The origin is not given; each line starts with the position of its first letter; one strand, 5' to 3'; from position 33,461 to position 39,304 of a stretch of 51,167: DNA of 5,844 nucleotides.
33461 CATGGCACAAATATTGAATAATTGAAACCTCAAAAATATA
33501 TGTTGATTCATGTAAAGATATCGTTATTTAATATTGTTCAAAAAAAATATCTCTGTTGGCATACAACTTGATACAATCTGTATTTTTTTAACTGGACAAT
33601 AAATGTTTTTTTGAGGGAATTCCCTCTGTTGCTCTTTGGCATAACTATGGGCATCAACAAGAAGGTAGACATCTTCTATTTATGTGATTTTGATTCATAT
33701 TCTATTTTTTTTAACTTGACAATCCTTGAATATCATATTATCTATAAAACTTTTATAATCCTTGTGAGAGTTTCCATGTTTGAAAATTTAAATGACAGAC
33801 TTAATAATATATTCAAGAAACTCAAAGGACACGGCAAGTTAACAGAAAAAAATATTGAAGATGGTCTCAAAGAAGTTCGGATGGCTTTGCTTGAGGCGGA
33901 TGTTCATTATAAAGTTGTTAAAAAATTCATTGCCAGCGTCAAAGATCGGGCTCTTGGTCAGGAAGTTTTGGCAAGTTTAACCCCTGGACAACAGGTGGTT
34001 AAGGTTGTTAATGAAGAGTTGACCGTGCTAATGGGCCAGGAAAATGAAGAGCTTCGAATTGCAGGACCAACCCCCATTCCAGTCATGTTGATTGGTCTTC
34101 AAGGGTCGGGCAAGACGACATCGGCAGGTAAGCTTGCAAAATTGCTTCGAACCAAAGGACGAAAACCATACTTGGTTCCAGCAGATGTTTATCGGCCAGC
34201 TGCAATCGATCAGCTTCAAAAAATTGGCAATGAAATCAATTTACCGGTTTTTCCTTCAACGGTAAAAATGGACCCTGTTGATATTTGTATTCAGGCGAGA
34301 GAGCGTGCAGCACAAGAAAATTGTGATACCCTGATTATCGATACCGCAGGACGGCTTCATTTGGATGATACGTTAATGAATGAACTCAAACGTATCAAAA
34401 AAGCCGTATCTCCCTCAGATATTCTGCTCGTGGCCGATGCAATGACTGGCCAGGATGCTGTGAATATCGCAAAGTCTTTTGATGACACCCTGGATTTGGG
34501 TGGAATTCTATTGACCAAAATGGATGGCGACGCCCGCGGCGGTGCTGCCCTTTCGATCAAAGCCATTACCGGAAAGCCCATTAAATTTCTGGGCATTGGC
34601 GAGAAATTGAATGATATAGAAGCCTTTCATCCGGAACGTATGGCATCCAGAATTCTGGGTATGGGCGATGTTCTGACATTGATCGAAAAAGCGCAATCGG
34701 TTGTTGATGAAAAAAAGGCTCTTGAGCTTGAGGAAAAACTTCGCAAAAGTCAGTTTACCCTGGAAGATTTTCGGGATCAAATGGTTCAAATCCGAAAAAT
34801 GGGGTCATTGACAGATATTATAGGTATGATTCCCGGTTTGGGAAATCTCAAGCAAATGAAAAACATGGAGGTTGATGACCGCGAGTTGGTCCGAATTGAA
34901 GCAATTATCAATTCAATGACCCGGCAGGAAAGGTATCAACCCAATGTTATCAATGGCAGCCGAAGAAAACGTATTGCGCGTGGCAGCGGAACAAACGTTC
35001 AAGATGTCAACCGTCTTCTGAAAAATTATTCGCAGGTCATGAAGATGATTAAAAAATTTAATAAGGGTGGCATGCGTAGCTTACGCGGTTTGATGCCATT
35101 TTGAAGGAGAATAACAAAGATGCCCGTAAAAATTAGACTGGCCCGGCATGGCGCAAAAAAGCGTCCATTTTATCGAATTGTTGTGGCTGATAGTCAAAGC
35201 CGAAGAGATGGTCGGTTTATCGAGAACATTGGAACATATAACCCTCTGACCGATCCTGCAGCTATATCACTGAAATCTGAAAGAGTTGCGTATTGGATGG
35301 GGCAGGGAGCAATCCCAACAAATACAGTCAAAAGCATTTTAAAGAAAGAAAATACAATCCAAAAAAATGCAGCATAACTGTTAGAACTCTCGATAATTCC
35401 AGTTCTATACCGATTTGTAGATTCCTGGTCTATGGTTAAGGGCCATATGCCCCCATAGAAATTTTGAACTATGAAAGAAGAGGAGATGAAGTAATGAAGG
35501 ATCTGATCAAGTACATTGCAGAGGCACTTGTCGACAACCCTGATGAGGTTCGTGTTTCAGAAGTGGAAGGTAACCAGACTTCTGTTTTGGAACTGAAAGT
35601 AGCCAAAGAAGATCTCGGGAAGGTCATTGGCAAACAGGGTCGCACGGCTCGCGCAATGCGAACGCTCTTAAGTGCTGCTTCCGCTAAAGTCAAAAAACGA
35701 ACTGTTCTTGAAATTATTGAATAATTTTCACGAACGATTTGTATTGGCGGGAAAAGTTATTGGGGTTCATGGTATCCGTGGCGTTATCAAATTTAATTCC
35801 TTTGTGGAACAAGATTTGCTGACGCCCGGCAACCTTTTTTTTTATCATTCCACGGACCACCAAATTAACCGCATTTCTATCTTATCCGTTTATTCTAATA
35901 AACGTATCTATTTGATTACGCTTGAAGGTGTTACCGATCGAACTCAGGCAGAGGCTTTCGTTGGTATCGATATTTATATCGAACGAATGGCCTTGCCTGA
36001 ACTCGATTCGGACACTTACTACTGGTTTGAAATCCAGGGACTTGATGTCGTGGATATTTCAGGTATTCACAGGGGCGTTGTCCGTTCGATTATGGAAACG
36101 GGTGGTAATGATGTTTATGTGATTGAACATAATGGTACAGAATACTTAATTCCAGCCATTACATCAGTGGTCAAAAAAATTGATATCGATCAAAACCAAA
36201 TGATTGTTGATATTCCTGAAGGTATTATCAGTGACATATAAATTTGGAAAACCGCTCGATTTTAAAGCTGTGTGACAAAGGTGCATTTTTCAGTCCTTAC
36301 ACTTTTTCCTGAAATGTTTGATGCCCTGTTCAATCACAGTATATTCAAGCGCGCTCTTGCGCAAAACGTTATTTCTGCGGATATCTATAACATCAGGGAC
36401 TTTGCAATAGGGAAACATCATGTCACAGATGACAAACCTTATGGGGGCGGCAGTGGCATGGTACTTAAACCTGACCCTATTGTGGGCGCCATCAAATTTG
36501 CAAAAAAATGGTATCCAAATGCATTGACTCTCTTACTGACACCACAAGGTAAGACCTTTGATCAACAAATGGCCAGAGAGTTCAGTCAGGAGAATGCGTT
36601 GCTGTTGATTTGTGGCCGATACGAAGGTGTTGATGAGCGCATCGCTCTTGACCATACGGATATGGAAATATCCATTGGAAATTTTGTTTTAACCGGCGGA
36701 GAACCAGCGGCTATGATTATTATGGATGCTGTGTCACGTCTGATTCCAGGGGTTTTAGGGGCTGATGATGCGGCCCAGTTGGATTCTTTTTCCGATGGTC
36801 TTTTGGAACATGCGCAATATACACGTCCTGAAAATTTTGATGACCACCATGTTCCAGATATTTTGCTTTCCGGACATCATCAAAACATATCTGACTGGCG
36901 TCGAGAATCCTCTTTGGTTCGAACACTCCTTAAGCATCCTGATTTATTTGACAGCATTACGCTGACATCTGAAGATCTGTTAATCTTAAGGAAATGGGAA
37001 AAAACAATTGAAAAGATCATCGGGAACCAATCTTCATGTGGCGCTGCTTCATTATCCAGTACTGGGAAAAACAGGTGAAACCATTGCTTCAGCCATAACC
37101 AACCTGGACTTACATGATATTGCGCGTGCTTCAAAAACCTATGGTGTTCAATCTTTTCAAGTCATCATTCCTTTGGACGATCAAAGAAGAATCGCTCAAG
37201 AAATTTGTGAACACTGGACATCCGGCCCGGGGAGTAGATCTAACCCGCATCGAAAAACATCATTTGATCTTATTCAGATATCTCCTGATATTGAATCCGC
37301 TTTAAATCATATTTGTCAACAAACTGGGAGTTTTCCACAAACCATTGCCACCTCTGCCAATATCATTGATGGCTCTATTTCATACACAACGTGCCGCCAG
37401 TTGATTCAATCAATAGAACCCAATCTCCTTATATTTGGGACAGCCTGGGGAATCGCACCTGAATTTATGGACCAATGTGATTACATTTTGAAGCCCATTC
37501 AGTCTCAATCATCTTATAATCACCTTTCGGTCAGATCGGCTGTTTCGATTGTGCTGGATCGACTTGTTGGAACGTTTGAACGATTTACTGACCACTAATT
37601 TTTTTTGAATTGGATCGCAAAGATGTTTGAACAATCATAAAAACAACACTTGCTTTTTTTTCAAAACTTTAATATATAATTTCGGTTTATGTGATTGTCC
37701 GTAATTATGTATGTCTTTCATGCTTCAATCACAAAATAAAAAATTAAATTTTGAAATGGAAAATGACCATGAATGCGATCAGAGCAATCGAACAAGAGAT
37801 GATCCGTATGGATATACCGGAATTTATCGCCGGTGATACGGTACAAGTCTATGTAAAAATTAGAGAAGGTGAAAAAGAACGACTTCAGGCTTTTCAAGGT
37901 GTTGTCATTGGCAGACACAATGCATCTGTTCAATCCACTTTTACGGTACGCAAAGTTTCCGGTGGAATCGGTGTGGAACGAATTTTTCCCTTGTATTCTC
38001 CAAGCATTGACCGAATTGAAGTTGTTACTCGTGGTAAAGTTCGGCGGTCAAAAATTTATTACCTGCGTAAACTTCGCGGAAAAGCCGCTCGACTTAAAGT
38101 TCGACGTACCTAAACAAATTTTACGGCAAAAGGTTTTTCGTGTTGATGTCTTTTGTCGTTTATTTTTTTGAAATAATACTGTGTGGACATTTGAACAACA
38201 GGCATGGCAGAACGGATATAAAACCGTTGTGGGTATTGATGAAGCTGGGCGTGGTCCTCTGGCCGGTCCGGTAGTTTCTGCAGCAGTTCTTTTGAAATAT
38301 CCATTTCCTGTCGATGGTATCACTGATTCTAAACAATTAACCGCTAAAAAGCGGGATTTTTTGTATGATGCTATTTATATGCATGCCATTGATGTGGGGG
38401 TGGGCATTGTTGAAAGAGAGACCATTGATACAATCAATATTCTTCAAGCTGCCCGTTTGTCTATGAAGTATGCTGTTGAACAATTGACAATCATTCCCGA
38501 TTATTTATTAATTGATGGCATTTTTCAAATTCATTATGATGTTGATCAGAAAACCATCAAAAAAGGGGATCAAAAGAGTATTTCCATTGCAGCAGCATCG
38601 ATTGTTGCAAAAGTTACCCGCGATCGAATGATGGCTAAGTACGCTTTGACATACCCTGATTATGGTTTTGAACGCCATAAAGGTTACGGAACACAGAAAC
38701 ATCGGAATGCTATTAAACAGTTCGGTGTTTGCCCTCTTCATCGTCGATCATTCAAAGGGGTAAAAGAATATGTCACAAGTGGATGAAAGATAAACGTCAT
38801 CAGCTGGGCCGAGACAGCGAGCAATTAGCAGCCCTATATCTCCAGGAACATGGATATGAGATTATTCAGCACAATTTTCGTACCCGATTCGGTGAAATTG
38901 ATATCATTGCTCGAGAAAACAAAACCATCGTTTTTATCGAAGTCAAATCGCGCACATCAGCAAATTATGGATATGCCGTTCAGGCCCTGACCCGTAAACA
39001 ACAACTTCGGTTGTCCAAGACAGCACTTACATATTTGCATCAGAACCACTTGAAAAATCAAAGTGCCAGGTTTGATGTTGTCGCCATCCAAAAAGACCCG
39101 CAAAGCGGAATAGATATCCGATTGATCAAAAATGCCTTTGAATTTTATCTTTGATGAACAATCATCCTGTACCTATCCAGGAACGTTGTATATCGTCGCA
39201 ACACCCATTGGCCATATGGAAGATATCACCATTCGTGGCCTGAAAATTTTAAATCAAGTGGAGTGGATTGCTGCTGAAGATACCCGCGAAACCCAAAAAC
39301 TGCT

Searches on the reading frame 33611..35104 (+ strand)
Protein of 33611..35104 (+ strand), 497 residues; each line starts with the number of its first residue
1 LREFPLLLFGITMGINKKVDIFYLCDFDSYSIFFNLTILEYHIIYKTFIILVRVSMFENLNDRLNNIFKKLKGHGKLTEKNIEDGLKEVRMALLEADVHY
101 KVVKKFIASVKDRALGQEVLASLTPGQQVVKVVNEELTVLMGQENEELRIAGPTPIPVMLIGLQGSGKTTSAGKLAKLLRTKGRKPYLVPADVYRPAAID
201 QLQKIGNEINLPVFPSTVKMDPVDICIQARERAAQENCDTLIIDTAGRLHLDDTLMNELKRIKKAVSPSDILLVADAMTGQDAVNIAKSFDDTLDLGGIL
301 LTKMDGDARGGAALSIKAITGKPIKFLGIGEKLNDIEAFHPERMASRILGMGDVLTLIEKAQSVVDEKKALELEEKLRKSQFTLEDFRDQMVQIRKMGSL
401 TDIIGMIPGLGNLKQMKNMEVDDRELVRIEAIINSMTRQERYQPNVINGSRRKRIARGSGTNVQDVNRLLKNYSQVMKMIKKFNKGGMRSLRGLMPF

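Call 61: search_protein_families(library=pfam, proteins=[window:33611-35104:+], max_evalue=0.0001)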
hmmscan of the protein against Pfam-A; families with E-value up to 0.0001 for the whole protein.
window:33611-35104:+ (497 aa): 4 families
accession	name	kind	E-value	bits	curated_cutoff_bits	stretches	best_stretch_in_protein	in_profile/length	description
PF00448.28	SRP54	-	1.3e-73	247.2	22.7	1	158-350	4-196/196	SRP54-type protein, GTPase domain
PF02978.25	SRP_SPB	-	7.6e-35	119.6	27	1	381-480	1-91/91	Signal peptide binding domain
PF02881.24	SRP54_N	-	5.2e-24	84.7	22.4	1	60-137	1-75/75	SRP54-type protein, helical bundle domain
PF13401.12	AAA_22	-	1.5e-05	25.8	27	1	158-265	8-110/130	AAA domain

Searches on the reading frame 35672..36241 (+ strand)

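Call 61: search_protein_families(library=pfam, proteins=[window:35672-36241:+], max_evalue=0.0001)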
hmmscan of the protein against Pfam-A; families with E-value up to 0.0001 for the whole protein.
window:35672-36241:+ (189 aa): 3 families
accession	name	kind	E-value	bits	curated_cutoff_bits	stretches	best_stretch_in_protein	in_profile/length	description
PF01782.24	RimM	-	5.2e-15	55.9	23.5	1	26-105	2-82/84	RimM N-terminal domain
PF24986.1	PRC_RimM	-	3.3e-11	43.1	27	1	118-185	1-69/69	RimM PRC barrel domain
PF05239.21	PRC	-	2.2e-07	31.2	21.2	1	114-184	2-76/78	PRC-barrel domain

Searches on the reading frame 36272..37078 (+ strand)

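Call 61: search_protein_families(library=pfam, proteins=[window:36272-37078:+], max_evalue=0.0001)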
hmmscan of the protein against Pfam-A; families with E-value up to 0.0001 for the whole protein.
window:36272-37078:+ (268 aa): 1 family
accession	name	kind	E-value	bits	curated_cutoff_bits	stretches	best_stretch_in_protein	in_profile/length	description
PF01746.26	tRNA_m1G_MT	-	5.5e-53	180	27.3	1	26-221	2-193/195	tRNA (Guanine-1)-methyltransferase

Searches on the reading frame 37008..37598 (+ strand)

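Call 61: search_protein_families(library=pfam, proteins=[window:37008-37598:+], max_evalue=0.0001)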
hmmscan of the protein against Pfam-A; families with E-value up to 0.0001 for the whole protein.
window:37008-37598:+ (196 aa): 1 family
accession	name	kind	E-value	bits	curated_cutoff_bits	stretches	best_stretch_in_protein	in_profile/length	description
PF09936.14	Methyltrn_RNA_4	-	3.2e-71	239.4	22.6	1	8-188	1-182/182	SAM-dependent RNA methyltransferase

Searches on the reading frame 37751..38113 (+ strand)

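Call 61: search_protein_families(library=pfam, proteins=[window:37751-38113:+], max_evalue=0.0001)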
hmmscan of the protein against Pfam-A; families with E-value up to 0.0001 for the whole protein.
window:37751-38113:+ (120 aa): 1 family
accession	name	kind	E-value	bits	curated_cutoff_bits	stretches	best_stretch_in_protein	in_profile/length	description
PF01245.26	Ribosomal_L19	-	3.4e-47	159.4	22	1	9-116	2-109/111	Ribosomal protein L19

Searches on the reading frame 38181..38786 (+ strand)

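Call 61: search_protein_families(library=pfam, proteins=[window:38181-38786:+], max_evalue=0.0001)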
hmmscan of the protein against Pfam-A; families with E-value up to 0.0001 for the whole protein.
window:38181-38786:+ (201 aa): 1 family
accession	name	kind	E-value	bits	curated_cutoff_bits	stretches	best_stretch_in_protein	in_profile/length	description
PF01351.25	RNase_HII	-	4.1e-39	135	25.8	1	17-192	1-197/199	Ribonuclease HII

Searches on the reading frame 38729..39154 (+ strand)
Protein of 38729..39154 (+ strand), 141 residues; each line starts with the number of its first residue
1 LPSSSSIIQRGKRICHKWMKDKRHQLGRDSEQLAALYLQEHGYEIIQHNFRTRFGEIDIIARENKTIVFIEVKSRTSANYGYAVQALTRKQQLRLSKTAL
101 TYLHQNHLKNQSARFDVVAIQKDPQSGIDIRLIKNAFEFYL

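Call 61: search_protein_families(library=pfam, proteins=[window:38729-39154:+], max_evalue=0.0001)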
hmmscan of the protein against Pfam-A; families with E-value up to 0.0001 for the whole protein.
window:38729-39154:+ (141 aa): 3 families
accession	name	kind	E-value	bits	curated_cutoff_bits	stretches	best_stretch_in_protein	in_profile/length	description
PF02021.23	UPF0102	-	9.2e-29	100.1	23.6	1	31-120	2-80/80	Uncharacterised protein family UPF0102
PF08378.17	NERD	-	3.1e-09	37.8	22.1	1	27-110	2-93/111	Nuclease-related domain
PF04471.18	Mrr_cat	-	4.2e-06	27.3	21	0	29-90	8-72/115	Restriction endonuclease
